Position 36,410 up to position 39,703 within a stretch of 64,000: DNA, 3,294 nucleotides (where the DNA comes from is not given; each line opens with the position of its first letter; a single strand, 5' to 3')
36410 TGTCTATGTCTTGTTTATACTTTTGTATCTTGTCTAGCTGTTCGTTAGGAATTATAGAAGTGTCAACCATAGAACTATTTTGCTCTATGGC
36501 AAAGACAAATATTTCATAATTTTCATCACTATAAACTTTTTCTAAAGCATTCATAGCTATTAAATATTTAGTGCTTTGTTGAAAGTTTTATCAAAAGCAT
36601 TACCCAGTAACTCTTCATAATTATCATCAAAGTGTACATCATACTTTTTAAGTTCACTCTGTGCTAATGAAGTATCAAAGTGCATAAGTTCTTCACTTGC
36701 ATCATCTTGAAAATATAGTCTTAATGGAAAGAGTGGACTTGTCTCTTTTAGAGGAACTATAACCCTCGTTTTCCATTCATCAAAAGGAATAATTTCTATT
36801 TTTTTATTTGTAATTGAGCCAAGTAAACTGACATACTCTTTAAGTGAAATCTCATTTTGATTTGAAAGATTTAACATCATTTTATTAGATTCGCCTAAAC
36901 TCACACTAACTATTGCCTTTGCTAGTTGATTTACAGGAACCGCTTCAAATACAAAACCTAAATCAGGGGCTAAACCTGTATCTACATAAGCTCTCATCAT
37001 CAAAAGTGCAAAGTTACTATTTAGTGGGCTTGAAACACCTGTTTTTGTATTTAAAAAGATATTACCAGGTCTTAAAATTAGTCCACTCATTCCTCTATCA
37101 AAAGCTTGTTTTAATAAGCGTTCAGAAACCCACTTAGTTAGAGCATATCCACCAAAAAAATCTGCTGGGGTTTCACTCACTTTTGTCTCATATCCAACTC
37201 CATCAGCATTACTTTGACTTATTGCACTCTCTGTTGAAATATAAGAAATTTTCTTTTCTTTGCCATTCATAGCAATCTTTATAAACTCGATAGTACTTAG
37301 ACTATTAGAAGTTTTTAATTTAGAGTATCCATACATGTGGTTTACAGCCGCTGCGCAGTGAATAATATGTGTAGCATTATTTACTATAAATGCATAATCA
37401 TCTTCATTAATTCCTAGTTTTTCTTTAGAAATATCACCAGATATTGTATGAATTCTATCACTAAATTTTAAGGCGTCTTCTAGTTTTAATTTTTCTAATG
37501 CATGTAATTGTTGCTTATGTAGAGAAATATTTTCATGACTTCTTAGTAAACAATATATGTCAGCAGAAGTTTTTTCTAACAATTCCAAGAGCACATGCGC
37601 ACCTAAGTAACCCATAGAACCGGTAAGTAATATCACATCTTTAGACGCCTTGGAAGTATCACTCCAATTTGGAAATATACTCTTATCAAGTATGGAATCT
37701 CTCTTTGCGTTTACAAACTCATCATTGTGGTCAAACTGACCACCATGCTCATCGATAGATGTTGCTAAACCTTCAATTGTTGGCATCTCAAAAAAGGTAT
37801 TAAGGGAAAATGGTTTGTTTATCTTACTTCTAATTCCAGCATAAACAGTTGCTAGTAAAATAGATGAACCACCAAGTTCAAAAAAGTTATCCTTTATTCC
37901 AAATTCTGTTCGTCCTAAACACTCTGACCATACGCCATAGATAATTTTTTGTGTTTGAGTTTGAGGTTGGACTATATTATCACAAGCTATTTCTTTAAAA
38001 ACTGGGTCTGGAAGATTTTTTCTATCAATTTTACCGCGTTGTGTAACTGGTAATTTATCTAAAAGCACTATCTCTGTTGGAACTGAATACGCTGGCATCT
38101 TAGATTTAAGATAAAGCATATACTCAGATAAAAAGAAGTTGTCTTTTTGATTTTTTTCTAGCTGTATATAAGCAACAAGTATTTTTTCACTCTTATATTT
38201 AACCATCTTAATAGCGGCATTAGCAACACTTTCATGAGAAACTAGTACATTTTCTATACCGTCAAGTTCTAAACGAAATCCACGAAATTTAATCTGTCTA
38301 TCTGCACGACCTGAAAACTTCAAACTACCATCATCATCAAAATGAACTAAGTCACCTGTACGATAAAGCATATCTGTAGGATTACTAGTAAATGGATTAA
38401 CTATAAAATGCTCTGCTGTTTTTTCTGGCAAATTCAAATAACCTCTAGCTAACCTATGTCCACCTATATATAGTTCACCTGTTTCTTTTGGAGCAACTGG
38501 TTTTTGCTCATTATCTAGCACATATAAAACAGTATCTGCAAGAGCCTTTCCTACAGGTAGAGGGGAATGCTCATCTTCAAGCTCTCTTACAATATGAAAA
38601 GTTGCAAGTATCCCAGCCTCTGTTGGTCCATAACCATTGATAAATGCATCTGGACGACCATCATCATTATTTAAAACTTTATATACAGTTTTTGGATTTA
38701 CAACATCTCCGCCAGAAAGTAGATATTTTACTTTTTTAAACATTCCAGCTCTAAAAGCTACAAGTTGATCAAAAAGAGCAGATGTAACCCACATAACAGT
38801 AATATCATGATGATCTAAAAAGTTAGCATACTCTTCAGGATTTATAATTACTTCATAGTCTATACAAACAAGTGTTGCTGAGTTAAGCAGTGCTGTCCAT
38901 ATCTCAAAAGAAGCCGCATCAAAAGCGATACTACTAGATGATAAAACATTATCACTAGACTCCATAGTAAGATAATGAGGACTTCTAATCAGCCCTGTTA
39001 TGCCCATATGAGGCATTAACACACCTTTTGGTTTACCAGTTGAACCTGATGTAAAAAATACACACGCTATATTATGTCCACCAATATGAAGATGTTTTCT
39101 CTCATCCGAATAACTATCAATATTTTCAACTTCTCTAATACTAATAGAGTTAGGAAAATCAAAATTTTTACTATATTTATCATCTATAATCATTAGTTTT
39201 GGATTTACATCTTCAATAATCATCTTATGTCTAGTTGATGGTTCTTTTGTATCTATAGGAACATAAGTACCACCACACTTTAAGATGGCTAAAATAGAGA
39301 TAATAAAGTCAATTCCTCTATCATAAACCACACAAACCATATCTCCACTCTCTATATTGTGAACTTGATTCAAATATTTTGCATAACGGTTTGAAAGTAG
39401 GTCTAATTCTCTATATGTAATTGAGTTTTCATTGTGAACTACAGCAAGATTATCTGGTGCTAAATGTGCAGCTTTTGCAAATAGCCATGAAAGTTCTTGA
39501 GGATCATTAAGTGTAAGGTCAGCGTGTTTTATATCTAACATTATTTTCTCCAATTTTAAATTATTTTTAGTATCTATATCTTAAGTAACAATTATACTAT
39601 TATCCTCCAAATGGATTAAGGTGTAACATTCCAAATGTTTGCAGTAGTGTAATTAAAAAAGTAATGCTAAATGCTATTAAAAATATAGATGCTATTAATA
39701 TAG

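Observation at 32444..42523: Self-contained seven-gene operon around a stand-alone A-T-R (NRPS-like reductase) enzyme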

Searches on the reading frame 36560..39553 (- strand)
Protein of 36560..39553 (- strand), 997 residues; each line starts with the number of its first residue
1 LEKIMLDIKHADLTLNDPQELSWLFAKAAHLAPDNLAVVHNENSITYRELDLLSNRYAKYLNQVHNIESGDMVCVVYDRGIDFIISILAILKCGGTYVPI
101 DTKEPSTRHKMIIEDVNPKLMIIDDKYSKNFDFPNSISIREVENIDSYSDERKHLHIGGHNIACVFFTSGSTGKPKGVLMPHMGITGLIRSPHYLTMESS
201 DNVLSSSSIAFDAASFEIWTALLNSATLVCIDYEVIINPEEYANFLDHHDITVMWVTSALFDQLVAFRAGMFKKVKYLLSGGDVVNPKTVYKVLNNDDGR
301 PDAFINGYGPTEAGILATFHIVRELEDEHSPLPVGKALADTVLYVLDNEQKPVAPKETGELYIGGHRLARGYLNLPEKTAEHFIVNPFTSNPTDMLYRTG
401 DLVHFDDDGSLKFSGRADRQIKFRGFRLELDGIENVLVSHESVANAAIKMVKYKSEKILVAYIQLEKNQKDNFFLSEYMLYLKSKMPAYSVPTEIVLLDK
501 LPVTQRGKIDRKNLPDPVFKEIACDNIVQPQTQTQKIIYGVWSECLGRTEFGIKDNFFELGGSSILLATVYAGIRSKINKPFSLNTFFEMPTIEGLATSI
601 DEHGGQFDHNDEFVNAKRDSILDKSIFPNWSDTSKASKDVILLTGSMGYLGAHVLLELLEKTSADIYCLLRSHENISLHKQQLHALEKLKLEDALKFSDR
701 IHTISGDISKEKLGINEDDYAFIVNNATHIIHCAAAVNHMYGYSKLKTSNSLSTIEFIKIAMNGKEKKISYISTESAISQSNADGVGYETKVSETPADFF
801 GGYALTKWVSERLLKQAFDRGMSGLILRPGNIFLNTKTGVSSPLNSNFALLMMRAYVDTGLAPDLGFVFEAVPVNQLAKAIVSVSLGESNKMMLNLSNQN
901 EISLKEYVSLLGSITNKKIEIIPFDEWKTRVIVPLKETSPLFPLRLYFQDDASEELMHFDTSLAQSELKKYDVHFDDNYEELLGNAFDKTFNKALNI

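Call 3: search_protein_families(library=pfam, proteins=[window:36560-39553:-])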
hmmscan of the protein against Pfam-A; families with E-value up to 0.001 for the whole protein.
window:36560-39553:- (997 aa): 7 families
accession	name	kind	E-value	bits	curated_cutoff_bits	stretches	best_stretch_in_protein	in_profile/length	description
PF00501.34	AMP-binding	-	6.7e-68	229.7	29.9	1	25-373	1-384/384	AMP-binding enzyme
PF07993.18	NAD_binding_4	-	3.4e-47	161.2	20.1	1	643-881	1-258/258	Male sterility protein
PF13193.12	AMP-binding_C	-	1.4e-08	36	24.5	1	433-508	2-76/76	AMP-binding enzyme C-terminal domain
PF01370.27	Epimerase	-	1e-07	32.1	20.9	1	641-836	1-176/240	NAD dependent epimerase/dehydratase family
PF00550.31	PP-binding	-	1.5e-07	32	20.8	1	538-598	3-65/67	Phosphopantetheine attachment site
PF01073.25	3Beta_HSD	-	0.00061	19.3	22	0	643-833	2-182/280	3-beta hydroxysteroid dehydrogenase/isomerase family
PF02719.21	Polysacc_synt_2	-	0.00085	19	20.2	1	641-786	1-140/293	Polysaccharide biosynthesis protein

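Call 4: search_protein_families(library=ncbifam, proteins=[window:36560-39553:-])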
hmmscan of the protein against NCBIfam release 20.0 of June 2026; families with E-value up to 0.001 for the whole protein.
window:36560-39553:- (997 aa): 106 families (the best 25 are shown)
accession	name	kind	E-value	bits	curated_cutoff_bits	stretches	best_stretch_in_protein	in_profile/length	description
NF047350.1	aureusi_NRPS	equivalog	1.4e-153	513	2500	2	4-603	398-978/2373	aureusimine non-ribosomal peptide synthetase AusA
NF038078.1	NRPS_MxcG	equivalog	1.3e-138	463.4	2300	1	24-932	461-1371/1442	myxochelin non-ribosomal peptide synthetase MxcG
TIGR03443.1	alpha_am_amid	equivalog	1.9e-112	376.8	1030.1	2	144-955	399-1306/1390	L-aminoadipate-semialdehyde dehydrogenase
TIGR01733.1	AA-adenyl-dom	subfamily_domain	1.6e-111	373.1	317.4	1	46-447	1-408/409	amino acid adenylation domain-containing protein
NF004282.0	PRK05691.1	subfamily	3.1e-107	358.7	4090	1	22-602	1134-1707/4334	non-ribosomal peptide synthase/polyketide synthase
NF041803.1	NRPS_SolG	exception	1.9e-95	320.4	2200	1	24-598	566-1153/1163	solanimycin non-ribosomal peptide synthetase SolG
NF003417.0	PRK04813.1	subfamily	8.2e-80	268.7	476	1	27-516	11-501/505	D-alanine--poly(phosphoribitol) ligase subunit DltA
TIGR01734.1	D-ala-DACP-lig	equivalog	1.3e-77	261.5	559.85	1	27-516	8-500/504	D-alanine--poly(phosphoribitol) ligase subunit DltA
NF007605.2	PRK10252.1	equivalog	6.8e-68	229.2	2400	1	19-583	454-1024/1292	enterobactin non-ribosomal peptide synthetase EntF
TIGR01746.1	Thioester-redct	subfamily_domain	3.3e-64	217.4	213.35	1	641-969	2-344/371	thioester reductase domain-containing protein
TIGR03098.1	ligase_PEP_1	hypoth_equivalog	2.5e-61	207.7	592.35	2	119-514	123-514/517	acyl-CoA ligase (AMP-forming), exosortase A system-associated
NF004837.0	PRK06187.1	subfamily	1.1e-51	175.8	476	1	18-518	7-522/531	long-chain-fatty-acid--CoA ligase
NF052269.1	Staph_lig_FadD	equivalog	9.2e-44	149.6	650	1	27-514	8-489/499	long-chain-fatty-acid--CoA ligase FadD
NF006181.0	PRK08314.1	subfamily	2.9e-42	144.7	705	2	152-514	196-550/563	long-chain-fatty-acid--CoA ligase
NF041592.1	carboxyl_red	equivalog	8.3e-41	139.6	1300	2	632-931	756-1084/1160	carboxylic acid reductase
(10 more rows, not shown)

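Call 6: find_related_loci(query=window:36560-39553:-, collection=genome_contigs, flank=10000)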
Query window:36560-39553:- (997 aa) in genome_contigs; peptide patterns used: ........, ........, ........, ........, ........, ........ (x = any residue, [..] = any of these).
120 stretches matched a pattern; 1 encode a relative of the query (tblastn E <= 1e-3); 1 distinct loci.
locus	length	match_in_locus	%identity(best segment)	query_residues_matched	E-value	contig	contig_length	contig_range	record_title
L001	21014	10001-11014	35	140-464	1e-5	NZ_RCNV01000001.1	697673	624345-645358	Mesonia aquimarina strain MCCC 1A11700 NODE_1_length_697673_cov_67.916177, whole genome shotgun sequence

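Call 7: find_homologous_proteins(query=window:36560-39553:-, max_evalue=1e-20)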
Query window:36560-39553:- (997 aa): 6063 proteins with E <= 1e-20 among 8000 candidates; the best 120 are listed.
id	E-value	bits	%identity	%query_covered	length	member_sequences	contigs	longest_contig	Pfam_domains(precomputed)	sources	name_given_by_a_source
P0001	0.0e+0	2256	100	100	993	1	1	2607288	PF00550.32,PF00501.35,PF13193.13,PF07993.19,PF01370.28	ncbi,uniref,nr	ncbi:amino acid adenylation domain-containing protein [Sulfurimonas sp.]|uniref:amino acid adenylati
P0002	0.0e+0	1944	85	100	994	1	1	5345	PF00550.32,PF00501.35,PF13193.13,PF07993.19,PF01370.28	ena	-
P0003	0.0e+0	1935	85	100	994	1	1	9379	PF00550.32,PF00501.35,PF13193.13,PF07993.19,PF01370.28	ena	-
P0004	0.0e+0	1927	84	100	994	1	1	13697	PF00550.32,PF00501.35,PF13193.13,PF07993.19,PF01370.28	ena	-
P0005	0.0e+0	1914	84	100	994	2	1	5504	PF00550.32,PF01073.26,PF00501.35,PF13193.13,PF07993.19,PF01370.28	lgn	-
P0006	0.0e+0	1859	81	100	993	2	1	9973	PF00550.32,PF01073.26,PF00501.35,PF13193.13,PF07993.19,PF01370.28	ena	-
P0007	0.0e+0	1839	80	100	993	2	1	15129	PF00550.32,PF01073.26,PF00501.35,PF13193.13,PF07993.19,PF01370.28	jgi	-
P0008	0.0e+0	1795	78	99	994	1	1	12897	PF00550.32,PF01073.26,PF00501.35,PF13193.13,PF07993.19,PF01370.28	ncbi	-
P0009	0.0e+0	1671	72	100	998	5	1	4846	PF02719.22,PF00550.32,PF01073.26,PF00501.35,PF13193.13,PF07993.19,PF01370.28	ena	-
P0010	0.0e+0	1518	66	100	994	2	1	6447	PF00550.32,PF00501.35,PF13193.13,PF07993.19,PF01370.28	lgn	-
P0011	0.0e+0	1492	64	100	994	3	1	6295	PF00550.32,PF00501.35,PF13193.13,PF07993.19,PF01370.28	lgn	-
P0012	0.0e+0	1490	65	100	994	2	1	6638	PF00550.32,PF00501.35,PF13193.13,PF07993.19,PF01370.28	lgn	-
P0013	0.0e+0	1490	64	100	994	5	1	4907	PF00550.32,PF00501.35,PF13193.13,PF07993.19,PF01370.28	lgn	-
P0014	0.0e+0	1487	65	100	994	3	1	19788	PF00550.32,PF00501.35,PF13193.13,PF07993.19,PF01370.28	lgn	-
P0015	0.0e+0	1479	64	100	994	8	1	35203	PF00550.32,PF00501.35,PF13193.13,PF07993.19,PF01370.28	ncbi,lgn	-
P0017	0.0e+0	1468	64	100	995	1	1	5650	PF00550.32,PF00501.35,PF13193.13,PF07993.19,PF01370.28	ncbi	-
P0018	0.0e+0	1468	64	100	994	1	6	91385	PF00550.32,PF00501.35,PF13193.13,PF07993.19,PF01370.28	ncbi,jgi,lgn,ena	-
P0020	0.0e+0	1454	63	100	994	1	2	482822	PF00550.32,PF00501.35,PF13193.13,PF07993.19,PF01370.28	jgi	jgi:amino acid adenylation domain-containing protein/thioester reductase-like protein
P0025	0.0e+0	1323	59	99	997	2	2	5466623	PF00550.32,PF00501.35,PF13193.13,PF07993.19,PF01370.28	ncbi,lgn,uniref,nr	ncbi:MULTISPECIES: amino acid adenylation domain-containing SDR family oxidoreductase [Thiorhodovibr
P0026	0.0e+0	1300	58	100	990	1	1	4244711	PF00550.32,PF00501.35,PF13193.13,PF07993.19,PF01370.28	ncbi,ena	-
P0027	0.0e+0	1259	57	99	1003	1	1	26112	PF00550.32,PF00501.35,PF13193.13,PF07993.19,PF01370.28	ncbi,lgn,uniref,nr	ncbi:amino acid adenylation domain-containing protein [Rhabdochromatium marinum]|uniref:amino acid a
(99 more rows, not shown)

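Call 9: find_encoding_contigs(protein=P0025, flank=10000, max_places=2)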
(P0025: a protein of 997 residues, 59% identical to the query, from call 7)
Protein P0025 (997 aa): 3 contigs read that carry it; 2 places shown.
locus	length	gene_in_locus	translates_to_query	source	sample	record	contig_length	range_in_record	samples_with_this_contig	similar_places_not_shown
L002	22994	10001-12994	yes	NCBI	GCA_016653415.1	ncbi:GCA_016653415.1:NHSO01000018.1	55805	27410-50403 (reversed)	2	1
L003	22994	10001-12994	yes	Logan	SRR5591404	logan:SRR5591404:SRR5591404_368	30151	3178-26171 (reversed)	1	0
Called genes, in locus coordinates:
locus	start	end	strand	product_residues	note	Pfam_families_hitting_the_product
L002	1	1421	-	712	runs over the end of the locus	PF00384:Molybdopterin, PF01568:Molydop_binding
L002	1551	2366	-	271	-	PF05116:S6PP, PF08282:Hydrolase_3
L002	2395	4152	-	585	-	PF00128:Alpha-amylase (weak)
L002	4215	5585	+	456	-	PF07690:MFS_1, PF11700:ATG22, PF07690:MFS_1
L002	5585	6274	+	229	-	PF12339:DNAJ_related, PF00226:DnaJ (weak)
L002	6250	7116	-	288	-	PF02749:QRPTase_N, PF01729:QRPTase_C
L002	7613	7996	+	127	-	-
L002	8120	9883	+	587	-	PF00654:Voltage_CLC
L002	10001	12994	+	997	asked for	PF00501:AMP-binding, PF13193:AMP-binding_C, PF00550:PP-binding, PF01370:Epimerase, PF07993:NAD_binding_4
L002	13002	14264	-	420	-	PF03222:Trp_Tyr_perm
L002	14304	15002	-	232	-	PF00484:Pro_CA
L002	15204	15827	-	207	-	PF01914:MarC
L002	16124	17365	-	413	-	PF00999:Na_H_Exchanger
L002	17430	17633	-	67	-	-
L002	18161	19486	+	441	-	PF00654:Voltage_CLC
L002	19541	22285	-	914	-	PF00989:PAS, PF08448:PAS_4, PF13188:PAS_8, PF13426:PAS_9, PF08447:PAS_3 (faint), PF00990:GGDEF, PF00563:EAL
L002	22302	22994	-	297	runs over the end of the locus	PF00497:SBP_bac_3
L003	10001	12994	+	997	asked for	PF00501:AMP-binding, PF13193:AMP-binding_C, PF00550:PP-binding, PF01370:Epimerase, PF07993:NAD_binding_4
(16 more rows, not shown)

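Call 10: find_encoding_contigs(protein=P0020, flank=10000, max_places=2)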
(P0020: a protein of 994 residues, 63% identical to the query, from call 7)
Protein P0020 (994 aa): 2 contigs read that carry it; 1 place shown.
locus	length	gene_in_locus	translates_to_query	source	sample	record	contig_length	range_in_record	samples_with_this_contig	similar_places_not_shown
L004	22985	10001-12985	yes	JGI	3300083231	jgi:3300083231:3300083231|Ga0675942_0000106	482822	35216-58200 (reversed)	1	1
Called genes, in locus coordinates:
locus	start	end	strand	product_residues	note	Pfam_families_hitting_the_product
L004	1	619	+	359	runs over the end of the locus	PF01058:Oxidored_q6, PF14720:NiFe_hyd_SSU_C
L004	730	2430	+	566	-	PF27537:HoxH (weak), PF00374:NiFeSe_Hases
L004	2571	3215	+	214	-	PF01292:Ni_hydr_CYTB, PF14358:DUF4405 (faint)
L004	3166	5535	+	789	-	PF00708:Acylphosphatase, PF07503:zf-HYPF, PF01300:Sua5_yciO_yrdC, PF17788:HypF_C, PF22521:HypF_C_2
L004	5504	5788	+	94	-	PF01455:HupF_HypC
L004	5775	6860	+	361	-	PF01924:HypD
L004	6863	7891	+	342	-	PF00586:AIRS, PF02769:AIRS_C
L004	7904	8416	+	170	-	PF01750:HycI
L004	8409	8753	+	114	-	PF01155:HypA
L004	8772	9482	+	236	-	PF02492:cobW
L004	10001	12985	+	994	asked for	PF00501:AMP-binding, PF13193:AMP-binding_C, PF00550:PP-binding, PF01370:Epimerase, PF07993:NAD_binding_4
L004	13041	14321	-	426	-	PF03222:Trp_Tyr_perm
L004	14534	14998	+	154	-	-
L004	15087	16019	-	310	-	PF01379:Porphobil_deam, PF03900:Porphobil_deamC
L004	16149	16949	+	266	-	PF03372:Exo_endo_phos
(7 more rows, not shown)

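Call 11: find_encoding_contigs(protein=P0018, flank=10000, max_places=2)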
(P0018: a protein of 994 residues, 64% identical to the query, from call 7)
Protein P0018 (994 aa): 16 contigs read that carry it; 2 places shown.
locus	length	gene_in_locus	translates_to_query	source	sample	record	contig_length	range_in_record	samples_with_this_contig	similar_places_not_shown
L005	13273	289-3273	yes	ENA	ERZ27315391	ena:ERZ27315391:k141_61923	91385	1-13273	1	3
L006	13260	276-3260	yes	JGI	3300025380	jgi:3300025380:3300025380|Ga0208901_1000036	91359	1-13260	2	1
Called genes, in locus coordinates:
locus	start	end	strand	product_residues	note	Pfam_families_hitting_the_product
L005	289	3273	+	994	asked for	PF00501:AMP-binding, PF13193:AMP-binding_C, PF00550:PP-binding, PF01370:Epimerase, PF07993:NAD_binding_4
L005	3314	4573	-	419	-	PF03222:Trp_Tyr_perm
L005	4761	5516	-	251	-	PF01522:Polysacc_deac_1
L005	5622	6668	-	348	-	-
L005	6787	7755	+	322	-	PF16868:NMT1_3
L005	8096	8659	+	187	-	PF04191:PEMT (weak)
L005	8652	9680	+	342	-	PF00106:adh_short, PF01370:Epimerase, PF05368:NmrA (weak), PF13460:NAD_binding_10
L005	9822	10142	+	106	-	-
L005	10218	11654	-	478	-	PF00497:SBP_bac_3, PF01464:SLT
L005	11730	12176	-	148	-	-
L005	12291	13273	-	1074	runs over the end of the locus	PF08448:PAS_4 (faint), PF00672:HAMP, PF00989:PAS (faint), PF13188:PAS_8 (faint), PF13426:PAS_9, PF00512:HisKA, PF02518:HATPase_c, PF00072:Response_reg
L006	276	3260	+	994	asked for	PF00501:AMP-binding, PF13193:AMP-binding_C, PF00550:PP-binding, PF01370:Epimerase, PF07993:NAD_binding_4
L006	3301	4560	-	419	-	PF03222:Trp_Tyr_perm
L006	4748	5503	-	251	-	PF01522:Polysacc_deac_1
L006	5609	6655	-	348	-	-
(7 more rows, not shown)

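Call 12: find_encoding_contigs(protein=P0007, flank=10000, max_places=1)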
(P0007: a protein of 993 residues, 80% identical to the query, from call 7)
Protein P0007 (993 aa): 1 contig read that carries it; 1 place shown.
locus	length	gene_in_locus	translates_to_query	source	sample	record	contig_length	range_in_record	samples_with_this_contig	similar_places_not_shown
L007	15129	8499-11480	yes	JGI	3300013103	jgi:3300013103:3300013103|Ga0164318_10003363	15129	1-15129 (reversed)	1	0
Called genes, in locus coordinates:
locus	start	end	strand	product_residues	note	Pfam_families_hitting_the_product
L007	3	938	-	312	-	?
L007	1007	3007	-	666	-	PF00497:SBP_bac_3, PF02518:HATPase_c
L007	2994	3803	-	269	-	PF00497:SBP_bac_3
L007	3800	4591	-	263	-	PF00072:Response_reg, PF00486:Trans_reg_C (weak)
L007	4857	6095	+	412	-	-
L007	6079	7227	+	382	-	PF01156:IU_nuc_hydro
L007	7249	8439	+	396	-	PF01490:Aa_trans (weak), PF03222:Trp_Tyr_perm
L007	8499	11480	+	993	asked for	PF00501:AMP-binding, PF13193:AMP-binding_C (weak), PF00550:PP-binding (weak), PF01073:3Beta_HSD, PF01370:Epimerase, PF07993:NAD_binding_4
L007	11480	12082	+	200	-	PF22624:AASDHPPT_N (weak), PF01648:ACPS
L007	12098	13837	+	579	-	PF03577:Peptidase_C69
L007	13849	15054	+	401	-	PF00149:Metallophos (weak)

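Call 13: find_encoding_contigs(protein=P0004, flank=10000, max_places=1)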
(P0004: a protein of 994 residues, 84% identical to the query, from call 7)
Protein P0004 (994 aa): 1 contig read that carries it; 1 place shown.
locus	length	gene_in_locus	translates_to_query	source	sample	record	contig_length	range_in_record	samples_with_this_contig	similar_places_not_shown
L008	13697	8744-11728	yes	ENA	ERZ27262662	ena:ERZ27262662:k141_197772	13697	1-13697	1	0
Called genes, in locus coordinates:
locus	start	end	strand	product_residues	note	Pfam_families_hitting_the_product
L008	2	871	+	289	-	?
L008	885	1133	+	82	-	PF00515:TPR_1 (faint)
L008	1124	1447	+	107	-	PF21862:CiaD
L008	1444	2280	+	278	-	PF01842:ACT (weak), PF00551:Formyl_trans_N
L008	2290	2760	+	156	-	PF00588:SpoU_methylase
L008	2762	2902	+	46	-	-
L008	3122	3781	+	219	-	PF07022:Phage_CI_repr (weak), PF00717:Peptidase_S24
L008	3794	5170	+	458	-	PF12912:N_NLPC_P60, PF12913:SH3_6, PF00877:NLPC_P60 (weak)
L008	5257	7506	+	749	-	PF00749:tRNA-synt_1c, PF03950:tRNA-synt_1c_C, PF20974:tRNA-synt_1c_C2, PF02637:GatB_Yqey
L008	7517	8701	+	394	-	PF01490:Aa_trans (weak), PF03222:Trp_Tyr_perm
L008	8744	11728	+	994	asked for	PF00501:AMP-binding, PF13193:AMP-binding_C, PF00550:PP-binding, PF01370:Epimerase, PF07993:NAD_binding_4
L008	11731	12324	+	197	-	PF22624:AASDHPPT_N (weak), PF01648:ACPS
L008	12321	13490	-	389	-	PF03403:PAF-AH_p_II (weak), PF20434:BD-FAE (faint)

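Call 14: find_encoding_contigs(protein=P0015, flank=10000, max_places=2)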
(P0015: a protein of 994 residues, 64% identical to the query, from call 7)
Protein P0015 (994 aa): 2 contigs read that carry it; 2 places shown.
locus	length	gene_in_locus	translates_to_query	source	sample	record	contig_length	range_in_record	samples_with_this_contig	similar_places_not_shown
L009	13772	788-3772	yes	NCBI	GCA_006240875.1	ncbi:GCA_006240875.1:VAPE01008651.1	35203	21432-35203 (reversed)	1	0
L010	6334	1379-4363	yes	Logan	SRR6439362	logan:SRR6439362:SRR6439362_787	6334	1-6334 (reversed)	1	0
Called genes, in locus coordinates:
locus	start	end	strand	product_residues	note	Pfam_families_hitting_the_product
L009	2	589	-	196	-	?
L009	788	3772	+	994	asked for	PF00501:AMP-binding, PF13193:AMP-binding_C (weak), PF00550:PP-binding, PF01370:Epimerase, PF07993:NAD_binding_4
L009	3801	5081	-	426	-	PF03222:Trp_Tyr_perm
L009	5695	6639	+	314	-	PF00146:NADHdh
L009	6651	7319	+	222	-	-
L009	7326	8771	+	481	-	PF00662:Proton_antipo_N (faint), PF00361:Proton_antipo_M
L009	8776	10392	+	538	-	PF00329:Complex1_30kDa, PF00374:NiFeSe_Hases (faint), PF00346:Complex1_49kDa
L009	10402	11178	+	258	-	PF01058:Oxidored_q6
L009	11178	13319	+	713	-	PF00361:Proton_antipo_M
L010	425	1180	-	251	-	PF22624:AASDHPPT_N, PF01648:ACPS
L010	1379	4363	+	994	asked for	PF00501:AMP-binding, PF13193:AMP-binding_C (weak), PF00550:PP-binding, PF01370:Epimerase, PF07993:NAD_binding_4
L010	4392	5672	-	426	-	PF03222:Trp_Tyr_perm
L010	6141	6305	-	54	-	-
